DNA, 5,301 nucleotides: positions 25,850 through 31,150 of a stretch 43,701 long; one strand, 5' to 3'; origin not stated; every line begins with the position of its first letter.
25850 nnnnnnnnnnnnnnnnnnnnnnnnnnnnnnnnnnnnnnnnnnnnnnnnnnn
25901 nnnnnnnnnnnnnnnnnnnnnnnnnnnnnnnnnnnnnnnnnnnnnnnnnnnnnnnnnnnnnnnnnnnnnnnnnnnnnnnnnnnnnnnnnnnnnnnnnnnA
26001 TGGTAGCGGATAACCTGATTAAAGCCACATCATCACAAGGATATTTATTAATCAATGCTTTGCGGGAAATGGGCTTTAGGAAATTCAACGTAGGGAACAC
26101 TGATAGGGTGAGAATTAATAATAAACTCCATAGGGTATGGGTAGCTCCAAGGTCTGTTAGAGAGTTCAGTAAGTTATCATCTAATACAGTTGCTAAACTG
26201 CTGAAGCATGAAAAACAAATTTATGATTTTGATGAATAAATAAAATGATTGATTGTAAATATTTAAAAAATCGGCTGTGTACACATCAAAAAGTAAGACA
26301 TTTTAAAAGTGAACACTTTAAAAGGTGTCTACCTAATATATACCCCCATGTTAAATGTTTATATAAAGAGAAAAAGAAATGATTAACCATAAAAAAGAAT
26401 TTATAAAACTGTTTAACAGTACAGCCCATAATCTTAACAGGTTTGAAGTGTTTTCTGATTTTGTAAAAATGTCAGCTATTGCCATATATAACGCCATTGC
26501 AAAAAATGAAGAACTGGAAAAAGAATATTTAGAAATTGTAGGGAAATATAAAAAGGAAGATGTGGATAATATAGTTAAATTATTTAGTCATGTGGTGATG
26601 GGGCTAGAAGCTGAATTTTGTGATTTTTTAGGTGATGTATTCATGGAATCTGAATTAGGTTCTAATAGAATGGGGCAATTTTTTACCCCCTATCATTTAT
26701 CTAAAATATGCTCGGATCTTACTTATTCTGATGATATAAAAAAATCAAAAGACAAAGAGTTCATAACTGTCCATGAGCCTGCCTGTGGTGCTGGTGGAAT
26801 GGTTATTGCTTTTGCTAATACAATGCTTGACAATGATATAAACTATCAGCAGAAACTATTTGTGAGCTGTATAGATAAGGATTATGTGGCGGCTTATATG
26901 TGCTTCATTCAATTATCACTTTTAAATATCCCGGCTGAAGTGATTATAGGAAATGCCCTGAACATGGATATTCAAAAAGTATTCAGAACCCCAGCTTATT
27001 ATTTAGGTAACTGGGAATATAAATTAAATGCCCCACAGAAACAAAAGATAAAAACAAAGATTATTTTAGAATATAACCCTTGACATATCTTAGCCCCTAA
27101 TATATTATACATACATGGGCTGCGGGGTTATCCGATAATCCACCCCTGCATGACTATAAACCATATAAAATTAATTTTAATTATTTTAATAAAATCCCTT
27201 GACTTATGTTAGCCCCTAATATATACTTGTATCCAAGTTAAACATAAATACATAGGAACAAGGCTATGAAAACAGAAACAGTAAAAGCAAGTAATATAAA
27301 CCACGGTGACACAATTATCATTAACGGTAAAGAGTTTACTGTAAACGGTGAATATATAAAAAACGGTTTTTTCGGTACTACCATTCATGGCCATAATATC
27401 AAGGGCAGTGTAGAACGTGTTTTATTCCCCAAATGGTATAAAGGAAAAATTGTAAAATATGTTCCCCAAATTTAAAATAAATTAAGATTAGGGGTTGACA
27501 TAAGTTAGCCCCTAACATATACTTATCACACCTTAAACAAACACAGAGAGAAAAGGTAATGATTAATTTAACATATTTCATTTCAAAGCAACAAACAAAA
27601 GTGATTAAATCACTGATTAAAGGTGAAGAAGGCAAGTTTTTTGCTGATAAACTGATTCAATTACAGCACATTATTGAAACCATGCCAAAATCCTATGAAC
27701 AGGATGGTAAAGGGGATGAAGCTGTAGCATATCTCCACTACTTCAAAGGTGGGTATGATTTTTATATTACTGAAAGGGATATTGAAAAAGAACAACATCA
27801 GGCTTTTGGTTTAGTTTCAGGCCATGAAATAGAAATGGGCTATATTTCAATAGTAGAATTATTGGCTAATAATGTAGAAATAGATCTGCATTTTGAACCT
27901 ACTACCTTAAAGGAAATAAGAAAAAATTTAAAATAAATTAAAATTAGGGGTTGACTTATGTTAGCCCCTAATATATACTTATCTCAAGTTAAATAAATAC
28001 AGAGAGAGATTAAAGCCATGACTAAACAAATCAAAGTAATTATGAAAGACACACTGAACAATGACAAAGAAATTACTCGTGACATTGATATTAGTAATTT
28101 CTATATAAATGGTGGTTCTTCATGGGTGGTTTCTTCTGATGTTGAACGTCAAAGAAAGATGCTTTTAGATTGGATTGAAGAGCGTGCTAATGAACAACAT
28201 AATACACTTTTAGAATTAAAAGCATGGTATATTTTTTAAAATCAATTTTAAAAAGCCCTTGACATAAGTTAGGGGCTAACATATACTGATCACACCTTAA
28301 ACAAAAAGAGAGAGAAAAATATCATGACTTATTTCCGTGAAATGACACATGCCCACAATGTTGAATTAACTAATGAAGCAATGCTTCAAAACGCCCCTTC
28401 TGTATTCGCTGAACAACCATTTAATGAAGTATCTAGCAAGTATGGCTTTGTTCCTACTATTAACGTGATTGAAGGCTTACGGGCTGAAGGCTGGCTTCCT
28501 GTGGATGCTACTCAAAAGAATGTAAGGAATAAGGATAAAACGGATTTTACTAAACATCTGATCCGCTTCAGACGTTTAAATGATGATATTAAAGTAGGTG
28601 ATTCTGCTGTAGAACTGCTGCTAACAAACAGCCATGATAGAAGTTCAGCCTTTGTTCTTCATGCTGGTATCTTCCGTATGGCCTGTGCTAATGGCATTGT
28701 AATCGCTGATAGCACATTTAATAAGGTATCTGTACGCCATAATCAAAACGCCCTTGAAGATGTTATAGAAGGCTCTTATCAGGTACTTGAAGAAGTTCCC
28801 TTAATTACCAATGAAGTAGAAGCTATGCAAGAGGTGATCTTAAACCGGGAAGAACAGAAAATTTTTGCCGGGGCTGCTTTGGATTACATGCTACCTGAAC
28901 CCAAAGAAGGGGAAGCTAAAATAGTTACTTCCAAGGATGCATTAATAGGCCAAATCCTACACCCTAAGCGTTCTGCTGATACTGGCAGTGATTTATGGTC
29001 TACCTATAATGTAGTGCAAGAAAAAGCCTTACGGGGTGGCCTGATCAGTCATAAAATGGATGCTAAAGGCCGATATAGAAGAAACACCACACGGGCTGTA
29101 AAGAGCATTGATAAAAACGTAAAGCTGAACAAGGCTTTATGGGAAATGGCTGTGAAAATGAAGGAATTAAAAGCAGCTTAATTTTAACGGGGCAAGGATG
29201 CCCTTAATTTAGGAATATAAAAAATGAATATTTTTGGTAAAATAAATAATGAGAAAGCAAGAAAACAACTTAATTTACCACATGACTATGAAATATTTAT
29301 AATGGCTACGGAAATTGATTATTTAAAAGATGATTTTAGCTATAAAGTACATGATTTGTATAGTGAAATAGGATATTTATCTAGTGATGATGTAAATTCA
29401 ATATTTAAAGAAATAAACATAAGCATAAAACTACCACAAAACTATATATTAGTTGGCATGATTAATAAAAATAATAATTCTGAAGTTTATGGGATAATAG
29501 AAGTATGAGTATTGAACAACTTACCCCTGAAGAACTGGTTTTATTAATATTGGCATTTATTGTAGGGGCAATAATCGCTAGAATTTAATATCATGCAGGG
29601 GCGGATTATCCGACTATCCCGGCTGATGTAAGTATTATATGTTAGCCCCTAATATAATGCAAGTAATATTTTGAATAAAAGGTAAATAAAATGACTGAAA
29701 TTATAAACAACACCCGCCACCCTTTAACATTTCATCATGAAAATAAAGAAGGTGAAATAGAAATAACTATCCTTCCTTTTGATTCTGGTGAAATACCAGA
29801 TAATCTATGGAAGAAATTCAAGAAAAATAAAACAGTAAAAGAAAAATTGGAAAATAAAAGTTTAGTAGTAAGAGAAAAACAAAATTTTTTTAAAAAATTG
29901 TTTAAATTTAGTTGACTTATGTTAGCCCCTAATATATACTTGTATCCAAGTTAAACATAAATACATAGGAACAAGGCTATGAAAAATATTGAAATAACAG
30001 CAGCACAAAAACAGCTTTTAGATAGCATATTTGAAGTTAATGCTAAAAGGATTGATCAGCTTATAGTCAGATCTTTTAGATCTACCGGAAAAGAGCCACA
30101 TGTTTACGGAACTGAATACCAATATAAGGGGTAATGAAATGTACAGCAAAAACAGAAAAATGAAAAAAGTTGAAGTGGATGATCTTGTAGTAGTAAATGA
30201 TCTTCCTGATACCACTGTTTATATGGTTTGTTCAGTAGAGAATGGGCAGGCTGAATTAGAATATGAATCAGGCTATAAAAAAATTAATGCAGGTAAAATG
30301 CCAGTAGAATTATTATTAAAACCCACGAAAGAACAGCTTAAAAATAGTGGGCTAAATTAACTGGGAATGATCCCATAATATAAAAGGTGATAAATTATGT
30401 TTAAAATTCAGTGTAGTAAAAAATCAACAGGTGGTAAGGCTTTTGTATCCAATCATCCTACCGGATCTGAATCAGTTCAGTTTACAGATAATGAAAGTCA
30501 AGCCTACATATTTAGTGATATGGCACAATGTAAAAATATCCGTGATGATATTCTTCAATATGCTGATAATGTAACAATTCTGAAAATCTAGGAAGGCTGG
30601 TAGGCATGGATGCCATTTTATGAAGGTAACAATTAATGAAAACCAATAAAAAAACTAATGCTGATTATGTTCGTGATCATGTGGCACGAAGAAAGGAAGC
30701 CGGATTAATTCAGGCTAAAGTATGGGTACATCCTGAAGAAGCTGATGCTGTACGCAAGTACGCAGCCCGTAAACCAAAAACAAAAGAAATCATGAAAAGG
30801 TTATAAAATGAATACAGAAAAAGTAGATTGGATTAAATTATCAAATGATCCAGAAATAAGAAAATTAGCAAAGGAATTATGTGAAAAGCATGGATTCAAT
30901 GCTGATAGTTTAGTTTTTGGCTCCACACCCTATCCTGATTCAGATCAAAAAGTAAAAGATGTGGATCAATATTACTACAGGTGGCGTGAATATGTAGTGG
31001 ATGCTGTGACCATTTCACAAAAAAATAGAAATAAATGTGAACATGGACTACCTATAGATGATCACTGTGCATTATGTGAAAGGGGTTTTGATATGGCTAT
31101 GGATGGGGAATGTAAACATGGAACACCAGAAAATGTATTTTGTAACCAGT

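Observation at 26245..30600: Early cassette island resembling conjugative-element leading-region cargo, splitting the replication genes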

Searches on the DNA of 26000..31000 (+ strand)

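Call 3: search_dna_similar(query=window:26000-31000:+, collection=phages, mode=near, max_rows=25)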
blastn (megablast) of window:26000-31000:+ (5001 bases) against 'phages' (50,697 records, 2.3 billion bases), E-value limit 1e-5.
No match.
